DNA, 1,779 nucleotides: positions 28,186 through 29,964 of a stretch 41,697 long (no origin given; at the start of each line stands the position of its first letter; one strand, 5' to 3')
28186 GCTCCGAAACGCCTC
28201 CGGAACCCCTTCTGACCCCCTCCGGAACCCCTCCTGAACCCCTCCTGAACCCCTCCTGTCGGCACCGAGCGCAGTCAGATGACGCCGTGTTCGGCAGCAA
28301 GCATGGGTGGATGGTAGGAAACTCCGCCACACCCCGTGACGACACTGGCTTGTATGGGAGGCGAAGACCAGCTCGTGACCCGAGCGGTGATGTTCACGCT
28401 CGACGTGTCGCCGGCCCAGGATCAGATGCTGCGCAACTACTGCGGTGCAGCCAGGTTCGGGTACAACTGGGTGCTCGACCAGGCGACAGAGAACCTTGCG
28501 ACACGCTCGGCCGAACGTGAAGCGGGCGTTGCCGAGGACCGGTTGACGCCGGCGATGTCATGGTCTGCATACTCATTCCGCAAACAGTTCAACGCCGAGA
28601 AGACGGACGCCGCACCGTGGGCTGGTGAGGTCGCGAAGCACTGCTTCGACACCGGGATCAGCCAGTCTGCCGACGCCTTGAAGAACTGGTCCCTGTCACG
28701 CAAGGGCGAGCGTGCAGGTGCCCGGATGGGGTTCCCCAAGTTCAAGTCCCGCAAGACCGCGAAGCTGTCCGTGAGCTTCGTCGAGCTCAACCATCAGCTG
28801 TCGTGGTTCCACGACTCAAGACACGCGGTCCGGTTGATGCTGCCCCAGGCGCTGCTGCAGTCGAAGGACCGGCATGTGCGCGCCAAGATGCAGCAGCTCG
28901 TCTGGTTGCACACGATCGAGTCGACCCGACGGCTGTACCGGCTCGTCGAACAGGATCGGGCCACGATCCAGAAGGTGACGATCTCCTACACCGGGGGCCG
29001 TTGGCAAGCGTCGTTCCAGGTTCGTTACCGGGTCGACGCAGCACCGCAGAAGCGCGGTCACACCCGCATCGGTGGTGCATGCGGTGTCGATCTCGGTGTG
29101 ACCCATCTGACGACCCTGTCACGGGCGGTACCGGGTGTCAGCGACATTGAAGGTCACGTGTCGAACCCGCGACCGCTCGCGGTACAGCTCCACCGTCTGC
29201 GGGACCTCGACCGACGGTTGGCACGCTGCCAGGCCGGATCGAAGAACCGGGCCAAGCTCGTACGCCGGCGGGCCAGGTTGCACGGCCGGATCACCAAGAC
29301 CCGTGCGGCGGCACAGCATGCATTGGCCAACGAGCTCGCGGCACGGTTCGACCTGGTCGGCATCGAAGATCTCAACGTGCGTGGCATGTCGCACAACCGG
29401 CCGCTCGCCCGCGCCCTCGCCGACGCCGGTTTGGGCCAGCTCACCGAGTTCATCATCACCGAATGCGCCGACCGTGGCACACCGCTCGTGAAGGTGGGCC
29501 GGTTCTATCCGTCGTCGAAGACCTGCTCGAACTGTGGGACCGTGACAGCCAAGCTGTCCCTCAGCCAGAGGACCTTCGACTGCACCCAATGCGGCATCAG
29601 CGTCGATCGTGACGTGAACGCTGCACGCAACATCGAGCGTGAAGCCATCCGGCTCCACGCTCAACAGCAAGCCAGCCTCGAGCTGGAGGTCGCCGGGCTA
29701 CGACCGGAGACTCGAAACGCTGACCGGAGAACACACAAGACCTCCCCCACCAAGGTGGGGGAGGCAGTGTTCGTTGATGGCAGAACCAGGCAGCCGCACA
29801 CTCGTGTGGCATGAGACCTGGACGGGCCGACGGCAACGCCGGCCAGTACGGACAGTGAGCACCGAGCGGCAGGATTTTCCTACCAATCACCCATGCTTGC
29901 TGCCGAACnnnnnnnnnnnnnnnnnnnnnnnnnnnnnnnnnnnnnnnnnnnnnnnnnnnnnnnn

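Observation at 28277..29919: tnpB-only element with 33-bp TIRs and a 9-bp target-site-like duplication, inserted precisely at a stop codon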

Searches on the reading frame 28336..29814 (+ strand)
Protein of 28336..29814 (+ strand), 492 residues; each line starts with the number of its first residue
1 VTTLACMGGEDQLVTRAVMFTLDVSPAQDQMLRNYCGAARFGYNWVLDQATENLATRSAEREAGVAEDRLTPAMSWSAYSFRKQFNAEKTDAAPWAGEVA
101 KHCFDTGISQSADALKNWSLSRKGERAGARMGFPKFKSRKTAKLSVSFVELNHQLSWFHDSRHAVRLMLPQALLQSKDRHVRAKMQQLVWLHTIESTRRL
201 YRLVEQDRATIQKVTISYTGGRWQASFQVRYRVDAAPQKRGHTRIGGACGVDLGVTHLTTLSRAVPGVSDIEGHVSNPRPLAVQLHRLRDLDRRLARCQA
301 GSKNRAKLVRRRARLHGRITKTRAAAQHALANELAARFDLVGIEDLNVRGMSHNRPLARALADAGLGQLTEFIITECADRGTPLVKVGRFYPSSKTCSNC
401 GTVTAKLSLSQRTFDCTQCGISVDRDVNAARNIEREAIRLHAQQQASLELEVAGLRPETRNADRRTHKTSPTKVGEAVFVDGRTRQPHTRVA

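Call 4: search_protein_families(library=pfam, proteins=[window:28336-29814:+])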
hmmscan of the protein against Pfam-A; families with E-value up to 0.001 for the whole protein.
window:28336-29814:+ (492 aa): 3 families
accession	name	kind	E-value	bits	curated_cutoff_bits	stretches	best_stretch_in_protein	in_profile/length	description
PF07282.18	Cas12f1-like_TNB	-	5e-20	71.9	26.3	1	367-433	2-60/60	Cas12f1-like, TNB domain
PF01385.25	OrfB_IS605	-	1.6e-18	67.5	30.5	1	243-354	13-119/120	Probable transposase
PF12323.14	HTH_OrfB_IS605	-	1.6e-06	27.9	21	1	15-56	3-44/47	Helix-turn-helix domain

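Call 8: find_homologous_proteins(query=window:28375-29814:+, max_evalue=1e-10)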
Query window:28375-29814:+ (479 aa): 7519 proteins with E <= 1e-10 among 8000 candidates; the best 120 are listed.
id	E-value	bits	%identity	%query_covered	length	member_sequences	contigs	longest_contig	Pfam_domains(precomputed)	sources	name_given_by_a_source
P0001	0.0e+0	1067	100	99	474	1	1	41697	PF12323.15,PF01385.26,PF07282.19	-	-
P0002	4.2e-271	917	84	100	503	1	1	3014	PF01385.26,PF07282.19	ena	-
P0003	1.5e-256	869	80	100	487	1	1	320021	PF01385.26,PF07282.19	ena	-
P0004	1.6e-252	856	79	100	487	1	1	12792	PF12323.15,PF01385.26,PF07282.19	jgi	jgi:putative transposase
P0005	5.9e-252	854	79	100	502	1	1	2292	PF01385.26,PF07282.19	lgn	-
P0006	2.6e-250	849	79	100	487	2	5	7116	PF12323.15,PF01385.26,PF07282.19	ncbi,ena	-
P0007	3.6e-250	848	78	100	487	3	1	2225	PF12323.15,PF01385.26,PF07282.19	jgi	jgi:putative transposase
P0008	4.3e-250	848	78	100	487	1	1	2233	PF12323.15,PF01385.26,PF07282.19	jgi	jgi:putative transposase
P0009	6.9e-250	847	79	100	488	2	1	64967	PF01385.26,PF07282.19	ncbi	ncbi:MAG: hypothetical protein RL238_2852 [Actinomycetota bacterium]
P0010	1.1e-249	847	78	100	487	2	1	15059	PF01385.26,PF07282.19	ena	-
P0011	4.2e-249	845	78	100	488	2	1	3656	PF01385.26,PF07282.19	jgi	jgi:putative transposase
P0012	4.5e-246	835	78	100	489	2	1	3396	PF01385.26,PF07282.19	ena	-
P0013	5.9e-244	828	78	100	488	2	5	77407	PF12323.15,PF01385.26,PF07282.19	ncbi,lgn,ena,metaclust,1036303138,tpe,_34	metaclust:\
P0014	1.3e-243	827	79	97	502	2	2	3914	PF12323.15,PF01385.26,PF07282.19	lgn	-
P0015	5.8e-241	818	79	96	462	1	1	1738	PF01385.26,PF07282.19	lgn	-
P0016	1.4e-238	810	75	100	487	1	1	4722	PF01385.26,PF07282.19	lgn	-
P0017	1.4e-236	804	75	100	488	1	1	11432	PF01385.26,PF07282.19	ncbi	-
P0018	3.6e-235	799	75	100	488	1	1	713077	PF01385.26,PF07282.19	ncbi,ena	-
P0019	9.8e-235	798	74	100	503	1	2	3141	PF01385.26,PF07282.19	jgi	jgi:putative transposase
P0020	1.7e-214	731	70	96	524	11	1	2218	PF12323.15,PF01385.26,PF07282.19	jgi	jgi:putative transposase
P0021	5.2e-214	729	70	97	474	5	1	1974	PF12323.15,PF01385.26,PF07282.19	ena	-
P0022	1.1e-212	725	70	97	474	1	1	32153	PF01385.26,PF07282.19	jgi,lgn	jgi:putative transposase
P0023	5.3e-212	723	70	95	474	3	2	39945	PF12323.15,PF01385.26,PF07282.19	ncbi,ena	-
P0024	7.0e-211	719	69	97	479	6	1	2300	PF12323.15,PF01385.26,PF07282.19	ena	-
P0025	2.1e-210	717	70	97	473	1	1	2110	PF12323.15,PF01385.26,PF07282.19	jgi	jgi:putative transposase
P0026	4.3e-210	716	69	97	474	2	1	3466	PF12323.15,PF01385.26,PF07282.19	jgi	jgi:putative transposase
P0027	2.1e-209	714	71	95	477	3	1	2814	PF12323.15,PF01385.26,PF07282.19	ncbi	-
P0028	1.5e-207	708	69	96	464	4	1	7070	PF01385.26,PF07282.19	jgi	-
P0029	7.2e-206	702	75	89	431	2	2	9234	PF01385.26,PF07282.19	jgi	jgi:putative transposase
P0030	2.2e-204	697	66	99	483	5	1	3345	PF12323.15,PF01385.26,PF07282.19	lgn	-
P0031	1.2e-196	672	70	90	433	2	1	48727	PF01385.26,PF07282.19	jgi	jgi:putative transposase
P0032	3.2e-191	654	67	95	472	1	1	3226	PF12323.15,PF01385.26,PF07282.19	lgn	-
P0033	1.8e-190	652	66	94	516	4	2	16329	PF12323.15,PF01385.26,PF07282.19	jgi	jgi:putative transposase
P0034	3.5e-190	651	65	95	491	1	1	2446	PF12323.15,PF01385.26,PF07282.19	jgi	jgi:putative transposase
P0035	4.6e-188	644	67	92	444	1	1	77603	PF01385.26,PF07282.19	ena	-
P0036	3.7e-187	641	65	96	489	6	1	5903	PF12323.15,PF01385.26,PF07282.19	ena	-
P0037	4.4e-187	640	65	95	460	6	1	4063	PF12323.15,PF01385.26,PF07282.19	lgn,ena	-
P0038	1.1e-186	639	66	95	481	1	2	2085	PF12323.15,PF01385.26,PF07282.19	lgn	-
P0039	2.3e-186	638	65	94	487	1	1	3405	PF12323.15,PF01385.26,PF07282.19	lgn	-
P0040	5.6e-186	637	66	95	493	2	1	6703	PF12323.15,PF01385.26,PF07282.19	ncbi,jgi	jgi:putative transposase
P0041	7.4e-185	633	65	95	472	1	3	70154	PF12323.15,PF01385.26,PF07282.19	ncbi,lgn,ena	-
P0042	8.4e-185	633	63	98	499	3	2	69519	PF12323.15,PF01385.26,PF07282.19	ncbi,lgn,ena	-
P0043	3.5e-182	624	64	95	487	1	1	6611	PF12323.15,PF01385.26,PF07282.19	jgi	jgi:putative transposase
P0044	4.6e-180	617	63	95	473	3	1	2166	PF12323.15,PF01385.26,PF07282.19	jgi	-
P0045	1.1e-178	613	63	95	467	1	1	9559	PF12323.15,PF01385.26,PF07282.19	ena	-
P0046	1.9e-178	612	63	95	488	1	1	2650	PF12323.15,PF01385.26,PF07282.19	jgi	jgi:putative transposase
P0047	2.9e-177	608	63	96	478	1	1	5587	PF12323.15,PF01385.26,PF07282.19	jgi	jgi:putative transposase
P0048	8.8e-177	607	65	90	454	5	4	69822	PF12323.15,PF01385.26,PF07282.19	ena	-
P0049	2.9e-175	602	61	95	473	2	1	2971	PF12323.15,PF01385.26,PF07282.19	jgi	jgi:putative transposase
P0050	1.0e-168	580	61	95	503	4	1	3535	PF12323.15,PF01385.26,PF07282.19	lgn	-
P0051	1.2e-167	576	58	98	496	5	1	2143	PF12323.15,PF01385.26,PF07282.19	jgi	-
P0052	8.5e-167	574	59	97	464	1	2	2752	PF01385.26,PF07282.19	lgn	-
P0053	2.0e-165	569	57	99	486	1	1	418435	PF01385.26,PF07282.19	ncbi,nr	ncbi:MAG: IS607 family element RNA-guided endonuclease TnpB [Acidimicrobiales bacterium]|nr:IS607 fa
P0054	2.6e-164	565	59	97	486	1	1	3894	PF01385.26,PF07282.19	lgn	-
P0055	2.1e-163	562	59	96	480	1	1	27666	PF12323.15,PF01385.26,PF07282.19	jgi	jgi:putative transposase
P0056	5.0e-163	561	59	97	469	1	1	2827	PF01385.26,PF07282.19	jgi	-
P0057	2.9e-162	559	58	96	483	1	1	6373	PF12323.15,PF01385.26,PF07282.19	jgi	jgi:putative transposase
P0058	1.1e-161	557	59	97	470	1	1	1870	PF01385.26,PF07282.19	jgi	jgi:putative transposase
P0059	1.1e-161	557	73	74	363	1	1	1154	PF01385.26,PF07282.19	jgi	jgi:putative transposase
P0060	2.6e-161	556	59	97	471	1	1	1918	PF01385.26,PF07282.19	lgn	-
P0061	3.2e-161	555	59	95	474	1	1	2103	PF12323.15,PF01385.26,PF07282.19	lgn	-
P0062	9.2e-161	554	58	98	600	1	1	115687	PF01385.26,PF07282.19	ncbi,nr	ncbi:MAG: transposase [Acidimicrobiia bacterium]|nr:transposase [Acidimicrobiia bacterium]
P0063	5.7e-160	551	58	95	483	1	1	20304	PF12323.15,PF01385.26,PF07282.19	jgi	jgi:putative transposase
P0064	6.0e-160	551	58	97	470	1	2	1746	PF01385.26,PF07282.19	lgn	-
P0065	1.2e-159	550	57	97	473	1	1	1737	PF01385.26,PF07282.19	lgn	-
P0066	2.4e-159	549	58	97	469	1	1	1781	PF01385.26,PF07282.19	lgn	-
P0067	6.1e-159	548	58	97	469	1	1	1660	PF01385.26,PF07282.19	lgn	-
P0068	2.5e-158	546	57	99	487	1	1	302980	PF01385.26,PF07282.19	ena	-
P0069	4.4e-158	545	57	97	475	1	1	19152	PF12323.15,PF01385.26,PF07282.19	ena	-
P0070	1.3e-157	543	58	97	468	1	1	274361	PF01385.26,PF07282.19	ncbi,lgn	ncbi:MAG: IS607 family element RNA-guided endonuclease TnpB [Acidimicrobiales bacterium]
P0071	2.1e-157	543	58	95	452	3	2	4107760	PF01385.26,PF07282.19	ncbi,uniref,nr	ncbi:IS607 family element RNA-guided endonuclease TnpB [Acidimicrobiia bacterium EGI L10123]|uniref:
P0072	2.4e-157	542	57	97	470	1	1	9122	PF01385.26,PF07282.19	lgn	-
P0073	5.2e-157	541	56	97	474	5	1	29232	PF01385.26,PF07282.19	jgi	jgi:putative transposase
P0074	5.5e-157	541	57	97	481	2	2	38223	PF01385.26,PF07282.19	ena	-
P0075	2.2e-156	539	58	95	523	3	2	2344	PF12323.15,PF01385.26,PF07282.19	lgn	-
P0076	2.2e-156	539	56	97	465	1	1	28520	PF01385.26,PF07282.19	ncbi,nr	ncbi:MAG: transposase [Acidimicrobiia bacterium]|nr:transposase [Acidimicrobiia bacterium]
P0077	4.4e-156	538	57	95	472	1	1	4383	PF12323.15,PF01385.26,PF07282.19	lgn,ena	-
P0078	1.5e-155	537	55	95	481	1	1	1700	PF12323.15,PF01385.26,PF07282.19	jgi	jgi:putative transposase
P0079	1.7e-155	536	59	89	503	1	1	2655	PF01385.26,PF07282.19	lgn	-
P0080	2.8e-155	536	57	96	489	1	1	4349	PF01385.26,PF07282.19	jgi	jgi:putative transposase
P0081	5.2e-155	535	56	97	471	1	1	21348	PF01385.26,PF07282.19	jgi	jgi:putative transposase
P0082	1.4e-154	533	56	95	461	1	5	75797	PF12323.15,PF01385.26,PF07282.19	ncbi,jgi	-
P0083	2.2e-154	533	57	95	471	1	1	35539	PF01385.26,PF07282.19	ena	-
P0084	3.5e-154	532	56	95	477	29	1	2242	PF01385.26,PF07282.19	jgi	jgi:putative transposase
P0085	4.3e-154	532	56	95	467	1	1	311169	PF12323.15,PF01385.26,PF07282.19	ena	-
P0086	6.8e-154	531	56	94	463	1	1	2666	PF01385.26,PF07282.19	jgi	jgi:putative transposase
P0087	7.4e-154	531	56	95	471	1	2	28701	PF12323.15,PF01385.26,PF07282.19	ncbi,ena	-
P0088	9.2e-154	531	57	95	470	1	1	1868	PF12323.15,PF01385.26,PF07282.19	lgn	-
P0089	1.9e-153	530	57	95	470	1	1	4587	PF12323.15,PF01385.26,PF07282.19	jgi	jgi:putative transposase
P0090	2.3e-153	529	56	97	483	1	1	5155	PF12323.15,PF01385.26,PF07282.19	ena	-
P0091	3.2e-153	529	57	97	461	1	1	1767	PF01385.26,PF07282.19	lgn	-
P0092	6.3e-153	528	56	95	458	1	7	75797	PF12323.15,PF01385.26,PF07282.19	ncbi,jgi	-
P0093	1.4e-152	527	57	95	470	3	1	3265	PF12323.15,PF01385.26,PF07282.19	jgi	jgi:putative transposase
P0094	1.7e-152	526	58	93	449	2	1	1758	PF01385.26,PF07282.19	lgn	-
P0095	2.4e-152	526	57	98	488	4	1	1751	PF12323.15,PF01385.26,PF07282.19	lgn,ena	-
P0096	3.1e-152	526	58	93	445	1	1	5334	PF01385.26,PF07282.19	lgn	-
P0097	3.2e-152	526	57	96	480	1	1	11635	PF12323.15,PF01385.26,PF07282.19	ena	-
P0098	5.8e-152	525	54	95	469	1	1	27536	PF01385.26,PF07282.19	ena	-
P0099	5.9e-152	525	55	95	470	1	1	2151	PF12323.15,PF01385.26,PF07282.19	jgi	jgi:putative transposase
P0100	7.3e-152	524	56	96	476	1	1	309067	PF01385.26,PF07282.19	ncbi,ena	-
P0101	7.9e-152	524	57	96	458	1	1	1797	PF01385.26,PF07282.19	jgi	jgi:putative transposase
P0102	1.1e-151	524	55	97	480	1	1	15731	PF12323.15,PF01385.26,PF07282.19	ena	-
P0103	1.8e-151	523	56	95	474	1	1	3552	PF01385.26,PF07282.19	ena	-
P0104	1.8e-151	523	57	95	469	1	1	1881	PF12323.15,PF01385.26,PF07282.19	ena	-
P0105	2.0e-151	523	56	95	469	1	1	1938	PF01385.26,PF07282.19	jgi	jgi:putative transposase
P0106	2.6e-151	523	56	95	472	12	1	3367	PF01385.26,PF07282.19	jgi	-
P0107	3.1e-151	522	56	97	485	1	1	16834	PF12323.15,PF01385.26,PF07282.19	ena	-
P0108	4.7e-151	522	55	95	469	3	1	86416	PF12323.15,PF01385.26,PF07282.19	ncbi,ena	-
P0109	8.6e-151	521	55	95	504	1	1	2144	PF01385.26,PF07282.19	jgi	jgi:putative transposase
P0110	9.7e-151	521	55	95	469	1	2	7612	PF12323.15,PF01385.26,PF07282.19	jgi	jgi:putative transposase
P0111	1.1e-150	520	57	95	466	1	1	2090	PF12323.15,PF01385.26,PF07282.19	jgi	jgi:putative transposase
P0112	2.8e-150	519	55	95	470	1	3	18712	PF12323.15,PF01385.26,PF07282.19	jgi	jgi:putative transposase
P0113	4.0e-150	519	57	95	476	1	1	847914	PF01385.26,PF07282.19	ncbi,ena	-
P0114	5.7e-150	518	56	93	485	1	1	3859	PF12323.15,PF01385.26,PF07282.19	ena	-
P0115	6.5e-150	518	57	94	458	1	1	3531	PF01385.26,PF07282.19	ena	-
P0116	7.2e-150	518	56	93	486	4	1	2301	PF12323.15,PF01385.26,PF07282.19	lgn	-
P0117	1.1e-149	517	56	95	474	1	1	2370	PF01385.26,PF07282.19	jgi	jgi:putative transposase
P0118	1.3e-149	517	55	95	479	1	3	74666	PF12323.15,PF01385.26,PF07282.19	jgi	jgi:putative transposase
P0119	1.5e-149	517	57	95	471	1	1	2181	PF01385.26,PF07282.19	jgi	jgi:putative transposase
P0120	1.7e-149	517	55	95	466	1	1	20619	PF12323.15,PF01385.26,PF07282.19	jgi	jgi:putative transposase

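Call 9: find_encoding_contigs(protein=P0003, flank=4000, max_places=4)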
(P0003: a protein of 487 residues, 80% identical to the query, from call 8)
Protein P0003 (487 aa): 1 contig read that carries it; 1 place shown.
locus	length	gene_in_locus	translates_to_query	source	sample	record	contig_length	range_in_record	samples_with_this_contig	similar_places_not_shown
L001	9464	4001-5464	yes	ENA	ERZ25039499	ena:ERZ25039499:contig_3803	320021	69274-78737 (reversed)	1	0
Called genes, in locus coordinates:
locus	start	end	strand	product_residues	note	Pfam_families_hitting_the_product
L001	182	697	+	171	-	PF00106:adh_short, PF08659:KR (weak), PF13561:adh_short_C2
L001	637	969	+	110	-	PF00106:adh_short, PF13561:adh_short_C2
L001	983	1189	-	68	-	-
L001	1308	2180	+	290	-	PF01488:Shikimate_DH (faint), PF03446:NAD_binding_2, PF03807:F420_oxidored, PF14833:NAD_binding_11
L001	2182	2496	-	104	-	PF07883:Cupin_2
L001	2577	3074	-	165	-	PF04075:F420H2_quin_red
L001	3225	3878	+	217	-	PF01545:Cation_efflux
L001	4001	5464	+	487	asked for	PF01385:OrfB_IS605, PF07282:Cas12f1-like_TNB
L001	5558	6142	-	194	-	PF06271:RDD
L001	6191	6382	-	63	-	-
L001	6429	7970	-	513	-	PF01039:Carboxyl_trans, PF03255:ACCA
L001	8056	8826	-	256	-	PF04402:SIMPL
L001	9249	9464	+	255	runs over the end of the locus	PF01068:DNA_ligase_A_M, PF04679:DNA_ligase_A_C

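Call 10: find_encoding_contigs(protein=P0013, flank=4000, max_places=6)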
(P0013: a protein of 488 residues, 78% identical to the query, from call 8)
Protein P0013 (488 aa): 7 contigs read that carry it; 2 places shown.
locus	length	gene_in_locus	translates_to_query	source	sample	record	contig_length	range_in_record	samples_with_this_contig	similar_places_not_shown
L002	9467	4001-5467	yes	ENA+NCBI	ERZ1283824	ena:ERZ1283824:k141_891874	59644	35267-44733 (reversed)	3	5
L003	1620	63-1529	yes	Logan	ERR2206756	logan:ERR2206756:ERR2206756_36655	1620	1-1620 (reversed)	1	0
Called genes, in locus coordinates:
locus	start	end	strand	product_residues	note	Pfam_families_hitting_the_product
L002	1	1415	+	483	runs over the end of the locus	PF00939:Na_sulph_symp, PF03600:CitMHS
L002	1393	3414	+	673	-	PF00027:cNMP_binding, PF02518:HATPase_c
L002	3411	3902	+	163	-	PF00072:Response_reg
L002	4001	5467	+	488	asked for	PF12323:HTH_OrfB_IS605 (faint), PF01385:OrfB_IS605, PF07282:Cas12f1-like_TNB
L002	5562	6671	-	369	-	PF00923:TAL_FSA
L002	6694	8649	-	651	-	PF00456:Transketolase_N, PF02779:Transket_pyr, PF02780:Transketolase_C, PF22613:Transketolase_C_1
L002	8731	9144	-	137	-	-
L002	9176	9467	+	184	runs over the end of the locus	PF03848:TehB (weak), PF13489:Methyltransf_23 (weak), PF13649:Methyltransf_25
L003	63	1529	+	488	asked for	PF12323:HTH_OrfB_IS605 (faint), PF01385:OrfB_IS605, PF07282:Cas12f1-like_TNB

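Call 11: find_encoding_contigs(protein=P0009, flank=4000, max_places=4)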
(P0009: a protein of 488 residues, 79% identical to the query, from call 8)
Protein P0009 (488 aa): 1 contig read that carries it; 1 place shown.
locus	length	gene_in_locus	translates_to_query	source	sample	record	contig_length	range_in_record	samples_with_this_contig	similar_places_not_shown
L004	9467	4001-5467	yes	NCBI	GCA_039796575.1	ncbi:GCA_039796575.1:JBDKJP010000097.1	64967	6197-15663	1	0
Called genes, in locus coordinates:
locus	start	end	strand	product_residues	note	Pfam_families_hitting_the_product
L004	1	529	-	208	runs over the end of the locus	PF08100:Dimerisation (weak), PF12840:HTH_20, PF01022:HTH_5, PF09339:HTH_IclR (weak), PF12802:MarR_2 (weak)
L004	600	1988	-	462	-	PF13473:Cupredoxin_1, PF00127:Copper-bind (faint), PF07732:Cu-oxidase_3, PF07731:Cu-oxidase_2 (weak)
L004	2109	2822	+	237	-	PF01048:PNP_UDP_1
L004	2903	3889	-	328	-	PF00056:Ldh_1_N, PF02866:Ldh_1_C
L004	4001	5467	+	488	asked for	PF01385:OrfB_IS605, PF07282:Cas12f1-like_TNB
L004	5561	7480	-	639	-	PF01757:Acyl_transf_3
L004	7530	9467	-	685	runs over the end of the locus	PF01757:Acyl_transf_3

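Call 16: find_related_loci(query=A1, collection=genome_contigs, flank=3000)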
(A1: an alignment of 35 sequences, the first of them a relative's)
Query A1 (474 aa) in genome_contigs; peptide patterns used: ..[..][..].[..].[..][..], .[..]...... (x = any residue, [..] = any of these).
73 stretches matched a pattern; 46 encode a relative of the query (tblastn E <= 1e-3); 46 distinct loci.
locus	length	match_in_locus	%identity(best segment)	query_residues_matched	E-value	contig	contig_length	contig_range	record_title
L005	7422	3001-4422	80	1-474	0e+0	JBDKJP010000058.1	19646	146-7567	MAG: Actinomycetota bacterium isolate guil_2019_sw_WHONDRS-S19S_0049_B_bin.36 scaffold_785828, whole genome shotgun sequ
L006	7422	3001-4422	79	1-474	0e+0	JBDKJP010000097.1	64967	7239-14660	MAG: Actinomycetota bacterium isolate guil_2019_sw_WHONDRS-S19S_0049_B_bin.36 scaffold_318685, whole genome shotgun sequ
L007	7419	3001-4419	78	1-473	0e+0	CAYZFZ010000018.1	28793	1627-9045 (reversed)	MAG TPA_asm: uncultured Bifidobacterium sp. isolate SRP342105_co3_197 genome assembly, contig: NODE_1144_length_28793_co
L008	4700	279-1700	78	1-474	0e+0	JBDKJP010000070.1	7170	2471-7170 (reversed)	MAG: Actinomycetota bacterium isolate guil_2019_sw_WHONDRS-S19S_0049_B_bin.36 scaffold_1973561, whole genome shotgun seq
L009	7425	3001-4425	77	1-474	0e+0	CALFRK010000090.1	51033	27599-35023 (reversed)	MAG TPA_asm: uncultured Ilumatobacter sp. isolate ERR2206756_bin.66_CONCOCT_v1.1_MAG genome assembly, contig: ERZ887841.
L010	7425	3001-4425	75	1-474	0e+0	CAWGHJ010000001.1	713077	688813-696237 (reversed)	MAG: uncultured Actinomycetes bacterium isolate MFD02832.bin.3.230 genome assembly, contig: contig_10613, whole genome s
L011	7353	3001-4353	70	1-451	0e+0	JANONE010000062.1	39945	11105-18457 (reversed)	MAG: Ilumatobacteraceae bacterium isolate VAR_43_metabat_69 VAR_43_k141_3711723, whole genome shotgun sequence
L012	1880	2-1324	71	7-450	0e+0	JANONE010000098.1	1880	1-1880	MAG: Ilumatobacteraceae bacterium isolate VAR_43_metabat_69 VAR_43_k141_3914576, whole genome shotgun sequence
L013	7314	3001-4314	65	1-452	0e+0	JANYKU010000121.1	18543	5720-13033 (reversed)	MAG: Ilumatobacteraceae bacterium isolate GL140_5_metabinner_44 GL140_5_k141_2039734, whole genome shotgun sequence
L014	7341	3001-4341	65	2-451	2e-176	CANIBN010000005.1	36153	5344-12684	MAG: Acidimicrobiales bacterium isolate RE-9nov16-243 genome assembly, contig: RE-9nov16-C1902, whole genome shotgun seq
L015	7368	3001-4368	58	6-466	2e-166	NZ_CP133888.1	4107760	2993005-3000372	Salinilacustrithrix flava strain EGI L10123 chromosome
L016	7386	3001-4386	57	1-466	4e-160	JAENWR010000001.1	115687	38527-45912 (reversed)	MAG: Acidimicrobiia bacterium isolate 5_8_m_bin22 k141_231766_length_115687_cov_48.0000, whole genome shotgun sequence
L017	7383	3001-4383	56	1-467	4e-157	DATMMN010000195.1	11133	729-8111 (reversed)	MAG TPA_asm: Acidimicrobiales bacterium isolate SMAG_U12824 k141_2982305, whole genome shotgun sequence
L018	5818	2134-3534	55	1-451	5e-158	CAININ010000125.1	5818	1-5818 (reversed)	MAG: uncultured Acidimicrobiaceae bacterium isolate Ki2-D3_bin-0095 genome assembly, contig: bin-0095:125/462, whole gen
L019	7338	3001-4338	54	1-451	7e-156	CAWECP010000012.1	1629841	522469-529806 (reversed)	MAG: uncultured Acidimicrobiaceae bacterium isolate MFD03399.bin.2.35 genome assembly, contig: contig_5569, whole genome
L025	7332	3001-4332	54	1-451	5e-149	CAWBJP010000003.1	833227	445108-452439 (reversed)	MAG: uncultured Actinomycetes bacterium isolate MFD09206.bin.2.84 genome assembly, contig: contig_1402, whole genome sho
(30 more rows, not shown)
